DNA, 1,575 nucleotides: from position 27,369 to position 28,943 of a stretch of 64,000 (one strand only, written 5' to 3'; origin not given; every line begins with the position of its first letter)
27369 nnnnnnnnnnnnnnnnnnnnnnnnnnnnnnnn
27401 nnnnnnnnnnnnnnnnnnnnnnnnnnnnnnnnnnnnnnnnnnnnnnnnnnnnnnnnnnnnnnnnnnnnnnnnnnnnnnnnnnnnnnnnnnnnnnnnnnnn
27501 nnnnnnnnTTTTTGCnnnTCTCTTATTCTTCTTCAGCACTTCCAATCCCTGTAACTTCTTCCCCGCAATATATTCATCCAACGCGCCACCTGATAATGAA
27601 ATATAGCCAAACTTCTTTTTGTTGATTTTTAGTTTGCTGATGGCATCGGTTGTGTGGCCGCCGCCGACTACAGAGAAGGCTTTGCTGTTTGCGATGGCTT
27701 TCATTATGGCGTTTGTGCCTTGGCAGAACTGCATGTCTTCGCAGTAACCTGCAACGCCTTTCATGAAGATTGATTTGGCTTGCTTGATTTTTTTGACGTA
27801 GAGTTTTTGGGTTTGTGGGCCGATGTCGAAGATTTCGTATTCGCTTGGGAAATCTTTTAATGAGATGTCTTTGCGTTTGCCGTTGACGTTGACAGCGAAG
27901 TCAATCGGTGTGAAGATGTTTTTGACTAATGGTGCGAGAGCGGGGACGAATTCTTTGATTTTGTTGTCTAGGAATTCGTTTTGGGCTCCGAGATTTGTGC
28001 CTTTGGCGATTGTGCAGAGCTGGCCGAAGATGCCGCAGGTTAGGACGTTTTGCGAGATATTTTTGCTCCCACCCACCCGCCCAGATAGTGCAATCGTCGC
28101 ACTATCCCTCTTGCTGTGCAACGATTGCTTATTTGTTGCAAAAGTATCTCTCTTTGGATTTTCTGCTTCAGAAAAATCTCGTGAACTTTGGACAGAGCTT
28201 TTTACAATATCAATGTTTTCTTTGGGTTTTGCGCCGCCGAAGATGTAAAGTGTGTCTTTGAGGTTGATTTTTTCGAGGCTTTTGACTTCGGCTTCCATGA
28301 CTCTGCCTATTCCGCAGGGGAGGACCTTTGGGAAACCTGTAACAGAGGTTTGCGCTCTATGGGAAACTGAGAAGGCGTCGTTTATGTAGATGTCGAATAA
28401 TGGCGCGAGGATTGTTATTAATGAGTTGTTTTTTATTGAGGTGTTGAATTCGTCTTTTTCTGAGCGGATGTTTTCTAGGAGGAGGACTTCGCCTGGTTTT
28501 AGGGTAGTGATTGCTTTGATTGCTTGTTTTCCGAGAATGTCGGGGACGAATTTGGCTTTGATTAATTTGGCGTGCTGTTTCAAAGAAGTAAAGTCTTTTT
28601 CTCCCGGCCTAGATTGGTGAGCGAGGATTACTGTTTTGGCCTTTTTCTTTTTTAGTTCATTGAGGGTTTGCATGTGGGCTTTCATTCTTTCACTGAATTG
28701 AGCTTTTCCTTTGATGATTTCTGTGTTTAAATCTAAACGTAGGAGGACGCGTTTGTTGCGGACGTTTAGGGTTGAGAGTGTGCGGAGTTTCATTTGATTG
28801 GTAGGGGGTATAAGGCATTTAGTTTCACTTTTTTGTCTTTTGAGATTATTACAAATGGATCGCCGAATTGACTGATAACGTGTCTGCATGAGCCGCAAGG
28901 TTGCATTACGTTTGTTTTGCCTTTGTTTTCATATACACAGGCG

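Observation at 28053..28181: In-frame 129-nt GC-rich, inverted-repeat-bounded structured element inside phosphoglycerate kinase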

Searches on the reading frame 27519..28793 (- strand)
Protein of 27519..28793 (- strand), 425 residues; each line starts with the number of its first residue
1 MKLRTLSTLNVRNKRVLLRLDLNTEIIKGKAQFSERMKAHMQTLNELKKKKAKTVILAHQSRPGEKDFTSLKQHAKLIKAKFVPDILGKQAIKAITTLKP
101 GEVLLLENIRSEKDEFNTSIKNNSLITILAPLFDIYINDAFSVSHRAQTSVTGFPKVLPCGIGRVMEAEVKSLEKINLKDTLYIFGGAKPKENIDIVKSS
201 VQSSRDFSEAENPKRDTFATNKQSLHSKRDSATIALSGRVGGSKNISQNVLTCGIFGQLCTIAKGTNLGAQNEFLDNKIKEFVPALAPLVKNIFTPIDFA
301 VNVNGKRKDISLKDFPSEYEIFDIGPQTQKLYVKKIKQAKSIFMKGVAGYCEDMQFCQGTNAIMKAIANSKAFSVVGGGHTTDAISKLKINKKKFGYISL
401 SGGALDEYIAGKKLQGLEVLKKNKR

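Call 11: search_protein_families(library=pfam, proteins=[window:27519-28793:-])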
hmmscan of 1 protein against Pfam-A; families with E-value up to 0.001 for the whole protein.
window:27519-28793:- (425 aa): 1 family
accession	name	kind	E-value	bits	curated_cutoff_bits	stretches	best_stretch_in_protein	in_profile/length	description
PF00162.24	PGK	-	8.7e-84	282.1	27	2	7-202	2-205/379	Phosphoglycerate kinase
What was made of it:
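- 27516..28793 (-): Phosphoglycerate kinase gene (425 codons plus stop) that carries the insertion. Pfam PGK E = 8.7e-84 (call 11).
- Checked: The minus-strand ORF 27516-28793 is PGK (Pfam PF00162, E = 8.7e-84, matched in two stretches; call 11).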

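Call 12: search_solved_structures(query=window:27519-28793:-, show_alignments=2)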
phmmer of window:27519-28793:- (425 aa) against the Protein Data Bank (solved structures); distinct sequences matched with E-value up to 0.001: 46.
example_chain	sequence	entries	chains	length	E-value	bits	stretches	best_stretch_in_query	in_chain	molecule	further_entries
2cun_A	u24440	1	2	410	1e-55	192.5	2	6-203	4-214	Phosphoglycerate kinase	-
1vpe_A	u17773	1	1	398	3.1e-43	151.4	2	5-202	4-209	PHOSPHOGLYCERATE KINASE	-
4ng4_A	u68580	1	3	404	1.3e-42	149.4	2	5-199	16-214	Phosphoglycerate kinase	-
1v6s_A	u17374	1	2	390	9.1e-42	146.5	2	3-200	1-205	Phosphoglycerate kinase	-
2ie8_A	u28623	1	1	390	5e-41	144.1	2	5-200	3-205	phosphoglycerate kinase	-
4ehj_A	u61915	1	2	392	9.3e-41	143.2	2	288-422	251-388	Phosphoglycerate kinase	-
4fey_A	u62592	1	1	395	9.5e-41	143.2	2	288-422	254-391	Phosphoglycerate kinase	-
3uwd_A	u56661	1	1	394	6.4e-39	137.2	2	4-199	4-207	Phosphoglycerate kinase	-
1php_A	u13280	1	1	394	1.3e-38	136.2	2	2-201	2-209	3-PHOSPHOGLYCERATE KINASE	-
9io5_O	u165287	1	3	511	1e-37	133.2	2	4-199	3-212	Phosphoglycerate kinase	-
6i06_A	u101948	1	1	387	1.7e-36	129.2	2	287-422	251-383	Phosphoglycerate kinase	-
5bt8_A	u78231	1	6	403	1.9e-35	125.7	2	313-421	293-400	Phosphoglycerate kinase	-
6hxe_A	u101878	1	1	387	2.1e-35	125.6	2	287-422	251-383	Phosphoglycerate kinase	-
13pk_A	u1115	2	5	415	6.6e-35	124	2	79-202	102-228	3-PHOSPHOGLYCERATE KINASE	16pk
4dg5_A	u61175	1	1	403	7.4e-35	123.8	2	5-202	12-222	Phosphoglycerate kinase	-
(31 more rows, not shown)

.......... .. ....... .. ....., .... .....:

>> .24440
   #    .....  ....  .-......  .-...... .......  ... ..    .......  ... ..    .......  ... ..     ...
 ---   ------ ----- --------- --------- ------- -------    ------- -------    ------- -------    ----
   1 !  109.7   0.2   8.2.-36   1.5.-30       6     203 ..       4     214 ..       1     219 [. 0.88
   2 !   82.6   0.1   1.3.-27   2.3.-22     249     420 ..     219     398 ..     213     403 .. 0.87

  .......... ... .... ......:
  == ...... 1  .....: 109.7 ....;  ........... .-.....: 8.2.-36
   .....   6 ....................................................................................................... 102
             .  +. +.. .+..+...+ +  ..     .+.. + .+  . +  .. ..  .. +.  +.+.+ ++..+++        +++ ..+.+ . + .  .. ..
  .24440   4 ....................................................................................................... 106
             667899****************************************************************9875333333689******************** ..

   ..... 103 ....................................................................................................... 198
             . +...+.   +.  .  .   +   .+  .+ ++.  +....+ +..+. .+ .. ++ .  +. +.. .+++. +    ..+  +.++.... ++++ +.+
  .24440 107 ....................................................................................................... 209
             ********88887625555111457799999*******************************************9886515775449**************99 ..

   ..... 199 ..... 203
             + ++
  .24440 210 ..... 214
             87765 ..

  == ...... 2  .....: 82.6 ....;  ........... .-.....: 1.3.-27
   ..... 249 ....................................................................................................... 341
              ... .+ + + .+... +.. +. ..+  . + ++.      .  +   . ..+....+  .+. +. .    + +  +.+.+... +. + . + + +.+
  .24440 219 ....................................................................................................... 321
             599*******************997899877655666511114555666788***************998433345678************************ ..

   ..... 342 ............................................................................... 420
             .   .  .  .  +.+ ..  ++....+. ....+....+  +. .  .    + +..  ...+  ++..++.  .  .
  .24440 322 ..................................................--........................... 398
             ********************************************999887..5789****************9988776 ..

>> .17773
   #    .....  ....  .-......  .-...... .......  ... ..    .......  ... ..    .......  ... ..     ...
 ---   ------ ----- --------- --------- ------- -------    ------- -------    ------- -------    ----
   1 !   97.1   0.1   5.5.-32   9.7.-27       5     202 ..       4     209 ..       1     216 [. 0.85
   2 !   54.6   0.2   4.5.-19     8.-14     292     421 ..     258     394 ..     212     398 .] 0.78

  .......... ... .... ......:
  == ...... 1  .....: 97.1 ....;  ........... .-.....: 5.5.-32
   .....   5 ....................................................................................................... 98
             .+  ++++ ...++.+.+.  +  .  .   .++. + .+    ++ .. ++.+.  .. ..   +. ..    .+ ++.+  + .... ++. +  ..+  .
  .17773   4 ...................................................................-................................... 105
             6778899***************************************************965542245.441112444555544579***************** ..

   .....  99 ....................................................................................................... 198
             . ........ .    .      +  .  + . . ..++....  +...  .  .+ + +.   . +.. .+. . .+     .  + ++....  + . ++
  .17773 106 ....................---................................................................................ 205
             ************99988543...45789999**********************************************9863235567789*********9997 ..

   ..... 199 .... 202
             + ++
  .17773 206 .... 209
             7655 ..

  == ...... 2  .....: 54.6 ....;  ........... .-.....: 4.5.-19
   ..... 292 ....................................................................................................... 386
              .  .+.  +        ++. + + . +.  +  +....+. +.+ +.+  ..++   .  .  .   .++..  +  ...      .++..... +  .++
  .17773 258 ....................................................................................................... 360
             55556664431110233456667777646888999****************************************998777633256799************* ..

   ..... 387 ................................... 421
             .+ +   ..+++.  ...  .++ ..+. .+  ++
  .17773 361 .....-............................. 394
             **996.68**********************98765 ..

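Call 13: find_homologous_proteins(query=window:27519-28793:-, max_evalue=1e-30)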
Query window:27519-28793:- (425 aa): 2618 proteins with E <= 1e-30 among 8000 candidates; the best 120 are listed.
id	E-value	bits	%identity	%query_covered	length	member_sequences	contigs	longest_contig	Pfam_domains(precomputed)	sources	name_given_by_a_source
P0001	8.3e-273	922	100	100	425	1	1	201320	PF00162.25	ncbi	ncbi:MAG: phosphoglycerate kinase [archaeon]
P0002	1.3e-198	678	76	100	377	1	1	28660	PF00162.25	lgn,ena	-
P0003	4.5e-197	673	75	99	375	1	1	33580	PF00162.25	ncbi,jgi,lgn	jgi:phosphoglycerate kinase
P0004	4.0e-192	656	74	100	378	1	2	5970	PF00162.25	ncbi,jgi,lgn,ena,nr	ncbi:MAG: phosphoglycerate kinase [Nanoarchaeota archaeon]|nr:phosphoglycerate kinase [Nanoarchaeota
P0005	1.1e-183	629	69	99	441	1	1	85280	PF00162.25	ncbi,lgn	-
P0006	1.4e-182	625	70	100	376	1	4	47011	PF00162.25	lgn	-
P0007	3.9e-179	614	68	99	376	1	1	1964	PF00162.25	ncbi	-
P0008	3.0e-178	611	69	99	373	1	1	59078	PF00162.25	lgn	-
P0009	9.1e-178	609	69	99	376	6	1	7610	PF00162.25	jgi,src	-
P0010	9.3e-177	606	69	99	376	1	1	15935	PF00162.25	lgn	-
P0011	1.1e-176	606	68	99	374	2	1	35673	PF00162.25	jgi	jgi:phosphoglycerate kinase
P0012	6.3e-176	603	67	99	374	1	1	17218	PF00162.25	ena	-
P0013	2.9e-171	588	67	96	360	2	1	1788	PF00162.25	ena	-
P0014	3.3e-170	584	66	99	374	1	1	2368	PF00162.25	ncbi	-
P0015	7.0e-166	570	66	99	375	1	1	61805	PF00162.25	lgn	-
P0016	2.2e-162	558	69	91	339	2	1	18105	PF00162.25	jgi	-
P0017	5.9e-160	551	64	99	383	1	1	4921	PF00162.25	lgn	-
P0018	5.6e-156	537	60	99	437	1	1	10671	PF00162.25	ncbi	-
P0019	1.5e-151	523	62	95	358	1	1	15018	PF00162.25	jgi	jgi:phosphoglycerate kinase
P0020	1.9e-138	480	56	100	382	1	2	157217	PF00162.25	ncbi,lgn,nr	ncbi:phosphoglycerate kinase [Candidatus Pacearchaeota archaeon]|nr:phosphoglycerate kinase [Candida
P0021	5.1e-138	478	55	100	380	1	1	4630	PF00162.25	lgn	-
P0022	1.2e-132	461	54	100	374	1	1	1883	PF00162.25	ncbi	-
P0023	1.1e-130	454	53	99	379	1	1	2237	PF00162.25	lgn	-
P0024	6.8e-130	452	55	99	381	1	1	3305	PF00162.25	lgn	-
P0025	1.6e-129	450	52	99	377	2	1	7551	PF00162.25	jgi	-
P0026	2.6e-129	450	53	99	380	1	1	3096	PF00162.25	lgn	-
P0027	2.8e-128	446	52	99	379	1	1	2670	PF00162.25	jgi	jgi:phosphoglycerate kinase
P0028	2.6e-126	440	53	99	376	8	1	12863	PF00162.25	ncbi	-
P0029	2.6e-126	440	50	99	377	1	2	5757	PF00162.25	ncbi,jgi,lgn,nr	ncbi:phosphoglycerate kinase [Candidatus Woesearchaeota archaeon]|nr:phosphoglycerate kinase [Candid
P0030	2.8e-125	436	52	100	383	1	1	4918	PF00162.25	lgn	-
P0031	4.8e-125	436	52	99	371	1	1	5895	PF00162.25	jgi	-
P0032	9.7e-124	431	53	98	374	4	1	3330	PF00162.25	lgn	-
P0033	5.6e-123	429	51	99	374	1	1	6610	PF00162.25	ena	-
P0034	6.1e-123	429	51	100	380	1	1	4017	PF00162.25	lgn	-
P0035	5.6e-122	425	52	99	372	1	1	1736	PF00162.25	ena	-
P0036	6.5e-122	425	50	99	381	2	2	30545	PF00162.25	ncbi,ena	ncbi:MAG: phosphoglycerate kinase [Nanoarchaeota archaeon]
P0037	2.0e-121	424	50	99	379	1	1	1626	PF00162.25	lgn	-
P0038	3.2e-121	423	50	99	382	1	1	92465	PF00162.25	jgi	-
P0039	3.4e-121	423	52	99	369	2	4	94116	PF00162.25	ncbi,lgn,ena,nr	ncbi:phosphoglycerate kinase [Candidatus Pacearchaeota archaeon]|nr:phosphoglycerate kinase [Candida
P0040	3.6e-121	423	51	99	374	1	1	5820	PF00162.25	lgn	-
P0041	4.9e-121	422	47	100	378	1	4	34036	PF00162.25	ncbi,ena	-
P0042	6.6e-121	422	50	99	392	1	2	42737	PF00162.25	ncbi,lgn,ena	-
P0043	7.3e-121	422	51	99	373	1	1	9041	PF00162.25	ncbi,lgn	-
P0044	9.9e-121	421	50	99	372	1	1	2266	PF00162.25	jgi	-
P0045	1.2e-120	421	50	99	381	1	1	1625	PF00162.25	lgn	-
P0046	1.4e-120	421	50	98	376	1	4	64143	PF00162.25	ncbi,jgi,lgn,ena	-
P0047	2.0e-120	420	50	99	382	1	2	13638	PF00162.25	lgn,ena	-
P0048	2.1e-120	420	50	99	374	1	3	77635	PF00162.25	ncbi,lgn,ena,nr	ncbi:bifunctional PGK/TIM [archaeon BMS3Abin17]|nr:bifunctional PGK/TIM [archaeon BMS3Abin17] HDZ609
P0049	3.0e-120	420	51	99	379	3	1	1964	PF00162.25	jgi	-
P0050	5.4e-120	419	50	99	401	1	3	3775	PF00162.25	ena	-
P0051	1.0e-119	418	51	99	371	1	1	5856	PF00162.25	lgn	-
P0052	1.9e-119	417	48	100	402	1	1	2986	PF00162.25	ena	-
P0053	2.0e-119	417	49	99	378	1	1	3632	PF00162.25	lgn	-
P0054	4.4e-119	416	47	100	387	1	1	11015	PF00162.25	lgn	-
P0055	5.1e-119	416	50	99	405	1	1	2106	PF00162.25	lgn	-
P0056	8.9e-119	415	50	99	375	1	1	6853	PF00162.25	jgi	-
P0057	9.7e-119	415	50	98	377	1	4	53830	PF00162.25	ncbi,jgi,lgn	-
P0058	1.0e-118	415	49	100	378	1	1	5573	PF00162.25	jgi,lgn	-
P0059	1.1e-118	415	51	99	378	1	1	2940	PF00162.25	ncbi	-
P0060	1.5e-118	414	51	99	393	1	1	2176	PF00162.25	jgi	-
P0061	1.5e-118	414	50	99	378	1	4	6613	PF00162.25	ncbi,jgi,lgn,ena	-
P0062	1.6e-118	414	50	99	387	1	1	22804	PF00162.25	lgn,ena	-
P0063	1.6e-118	414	50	99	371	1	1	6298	PF00162.25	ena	-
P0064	3.4e-118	413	49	99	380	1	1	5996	PF00162.25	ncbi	ncbi:MAG: Phosphoglycerate kinase [archaeon]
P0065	6.4e-118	412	49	98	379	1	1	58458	PF00162.25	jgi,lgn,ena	-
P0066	6.9e-118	412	50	99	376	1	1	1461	PF00162.25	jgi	-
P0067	8.1e-118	412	50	99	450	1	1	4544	PF00162.25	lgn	-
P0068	9.7e-118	412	47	99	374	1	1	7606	PF00162.25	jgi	-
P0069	1.1e-117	411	48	99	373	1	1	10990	PF00162.25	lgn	-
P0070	1.1e-117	411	50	99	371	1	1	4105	PF00162.25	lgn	-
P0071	1.7e-117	411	49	99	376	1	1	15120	PF00162.25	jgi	-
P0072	2.3e-117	410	47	99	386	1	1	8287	PF00162.25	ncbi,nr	ncbi:phosphoglycerate kinase [Candidatus Pacearchaeota archaeon]|nr:MAG: phosphoglycerate kinase [Ca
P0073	3.0e-117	410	60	45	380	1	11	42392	PF00162.25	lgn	-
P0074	3.0e-117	410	50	98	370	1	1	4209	PF00162.25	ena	-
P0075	3.5e-117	410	49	100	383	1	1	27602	PF00162.25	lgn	-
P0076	5.9e-117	409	47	99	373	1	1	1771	PF00162.25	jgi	jgi:phosphoglycerate kinase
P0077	7.7e-117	409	50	98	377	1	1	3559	PF00162.25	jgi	jgi:phosphoglycerate kinase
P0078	8.1e-117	409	49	99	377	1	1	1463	PF00162.25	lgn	-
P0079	8.4e-117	408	51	98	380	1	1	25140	PF00162.25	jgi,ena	-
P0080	8.5e-117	408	48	98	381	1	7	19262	PF00162.25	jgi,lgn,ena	-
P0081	8.9e-117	408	49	99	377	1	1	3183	PF00162.25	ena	-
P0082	1.2e-116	408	49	99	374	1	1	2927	PF00162.25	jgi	-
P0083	1.3e-116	408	49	98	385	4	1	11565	PF00162.25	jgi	-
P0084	1.6e-116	408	51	98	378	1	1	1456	PF00162.25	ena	-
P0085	1.6e-116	408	49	100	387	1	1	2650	PF00162.25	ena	-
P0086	1.7e-116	407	49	99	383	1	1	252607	PF00162.25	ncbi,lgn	ncbi:MAG: phosphoglycerate kinase [Nanoarchaeota archaeon]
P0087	1.8e-116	407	49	99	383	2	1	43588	PF00162.25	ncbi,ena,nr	ncbi:phosphoglycerate kinase [Candidatus Pacearchaeota archaeon]|nr:phosphoglycerate kinase [Candida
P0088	1.8e-116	407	51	99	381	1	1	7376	PF00162.25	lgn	-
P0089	2.0e-116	407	48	99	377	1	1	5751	PF00162.25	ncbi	-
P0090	2.5e-116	407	48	99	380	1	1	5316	PF00162.25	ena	-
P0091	3.6e-116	406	49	99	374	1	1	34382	PF00162.25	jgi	-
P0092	3.6e-116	406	50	98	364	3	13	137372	PF00162.25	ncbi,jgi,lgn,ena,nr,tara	ncbi:phosphoglycerate kinase [Candidatus Pacearchaeota archaeon]|nr:phosphoglycerate kinase [Candida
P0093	3.8e-116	406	50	99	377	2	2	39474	PF00162.25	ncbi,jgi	-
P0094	5.5e-116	406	49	99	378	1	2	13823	PF00162.25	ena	-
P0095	5.8e-116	406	49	98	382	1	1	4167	PF00162.25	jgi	jgi:phosphoglycerate kinase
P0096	9.7e-116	405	48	99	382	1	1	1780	PF00162.25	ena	-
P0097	1.3e-115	405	47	99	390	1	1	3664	PF00162.25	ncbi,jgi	-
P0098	1.4e-115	404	49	99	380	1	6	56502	PF00162.25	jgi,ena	-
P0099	3.5e-115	403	50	97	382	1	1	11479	PF00162.25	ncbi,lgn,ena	-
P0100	4.8e-115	403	49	99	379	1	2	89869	PF00162.25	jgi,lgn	jgi:phosphoglycerate kinase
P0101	7.0e-115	402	48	99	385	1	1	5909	PF00162.25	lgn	-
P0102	7.8e-115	402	48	99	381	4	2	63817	PF00162.25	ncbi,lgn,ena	-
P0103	7.9e-115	402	48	99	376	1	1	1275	PF00162.25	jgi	-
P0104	7.9e-115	402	49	98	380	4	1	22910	PF00162.25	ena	-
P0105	8.1e-115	402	47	100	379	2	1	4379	PF00162.25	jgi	-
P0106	8.2e-115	402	47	100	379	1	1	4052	PF00162.25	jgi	jgi:phosphoglycerate kinase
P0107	9.2e-115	402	65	40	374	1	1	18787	PF00162.25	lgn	-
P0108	1.0e-114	402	59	40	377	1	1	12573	PF00162.25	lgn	-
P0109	1.2e-114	401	47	98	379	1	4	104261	PF00162.25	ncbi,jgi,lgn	-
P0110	1.8e-114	401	48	99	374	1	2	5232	PF00162.25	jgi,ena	-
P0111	2.0e-114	401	49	98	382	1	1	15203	PF00162.25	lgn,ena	-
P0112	2.0e-114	401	49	99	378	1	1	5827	PF00162.25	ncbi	-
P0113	2.5e-114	400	49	99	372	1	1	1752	PF00162.25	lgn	-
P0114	2.5e-114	400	48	99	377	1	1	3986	PF00162.25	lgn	-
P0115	2.6e-114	400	49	99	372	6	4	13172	PF00162.25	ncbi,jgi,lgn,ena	-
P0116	3.1e-114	400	49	99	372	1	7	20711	PF00162.25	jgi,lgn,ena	jgi:phosphoglycerate kinase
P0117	3.7e-114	400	50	99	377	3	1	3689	PF00162.25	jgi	-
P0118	3.9e-114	400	49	98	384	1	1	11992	PF00162.25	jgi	jgi:phosphoglycerate kinase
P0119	4.0e-114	400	48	99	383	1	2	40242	PF00162.25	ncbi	ncbi:MAG: phosphoglycerate kinase [archaeon]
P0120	4.2e-114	400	48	99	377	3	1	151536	PF00162.25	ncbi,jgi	-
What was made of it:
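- The window protein is known from a single NCBI MAG contig only (call 13).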

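Call 16: find_encoding_contigs(protein=P0005, flank=10000, max_places=3)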
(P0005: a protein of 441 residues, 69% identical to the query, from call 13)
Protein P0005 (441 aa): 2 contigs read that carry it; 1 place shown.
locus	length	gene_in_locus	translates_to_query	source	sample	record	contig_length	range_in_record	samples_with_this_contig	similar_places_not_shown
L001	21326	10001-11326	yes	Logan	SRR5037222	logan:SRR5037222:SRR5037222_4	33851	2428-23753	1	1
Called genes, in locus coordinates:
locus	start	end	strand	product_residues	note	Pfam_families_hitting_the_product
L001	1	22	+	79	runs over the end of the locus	-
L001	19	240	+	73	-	-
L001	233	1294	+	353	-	-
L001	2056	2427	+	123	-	-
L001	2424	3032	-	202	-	PF00149:Metallophos, PF12850:Metallophos_2, PF14582:Metallophos_3 (faint)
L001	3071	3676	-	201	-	PF02163:Peptidase_M50 (faint)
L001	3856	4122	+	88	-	-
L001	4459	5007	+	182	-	PF00990:GGDEF, PF22335:Cas10-Cmr2_palm2, PF24898:GGDEF_GdpP (weak)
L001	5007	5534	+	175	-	-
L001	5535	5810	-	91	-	PF01096:Zn_ribbon_TFIIS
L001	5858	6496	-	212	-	-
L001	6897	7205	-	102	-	-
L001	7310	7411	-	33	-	-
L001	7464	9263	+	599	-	PF00664:ABC_membrane, PF00005:ABC_tran, PF02463:SMC_N (weak)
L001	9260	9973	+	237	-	PF13847:Methyltransf_31, PF13649:Methyltransf_25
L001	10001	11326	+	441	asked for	PF00162:PGK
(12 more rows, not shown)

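Call 17: find_encoding_contigs(protein=P0002, flank=3000, max_places=2)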
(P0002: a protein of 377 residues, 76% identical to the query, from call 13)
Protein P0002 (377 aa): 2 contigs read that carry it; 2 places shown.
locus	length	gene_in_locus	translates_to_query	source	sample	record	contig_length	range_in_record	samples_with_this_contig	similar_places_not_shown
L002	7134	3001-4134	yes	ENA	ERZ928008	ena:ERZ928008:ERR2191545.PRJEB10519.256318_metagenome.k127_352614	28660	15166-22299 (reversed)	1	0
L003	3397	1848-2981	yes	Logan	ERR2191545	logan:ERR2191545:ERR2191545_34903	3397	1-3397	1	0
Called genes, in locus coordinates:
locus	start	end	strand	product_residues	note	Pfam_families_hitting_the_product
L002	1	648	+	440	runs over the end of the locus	PF00999:Na_H_Exchanger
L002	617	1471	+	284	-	-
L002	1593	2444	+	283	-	PF02661:Fic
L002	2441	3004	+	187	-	PF01966:HD (weak)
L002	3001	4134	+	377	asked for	PF00162:PGK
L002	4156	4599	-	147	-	-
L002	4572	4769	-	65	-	-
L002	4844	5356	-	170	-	-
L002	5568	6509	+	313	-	PF00294:PfkB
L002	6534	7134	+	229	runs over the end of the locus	PF09335:VTT_dom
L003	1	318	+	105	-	?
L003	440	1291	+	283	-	PF02661:Fic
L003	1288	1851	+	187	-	PF01966:HD (weak)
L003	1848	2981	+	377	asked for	PF00162:PGK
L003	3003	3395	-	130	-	?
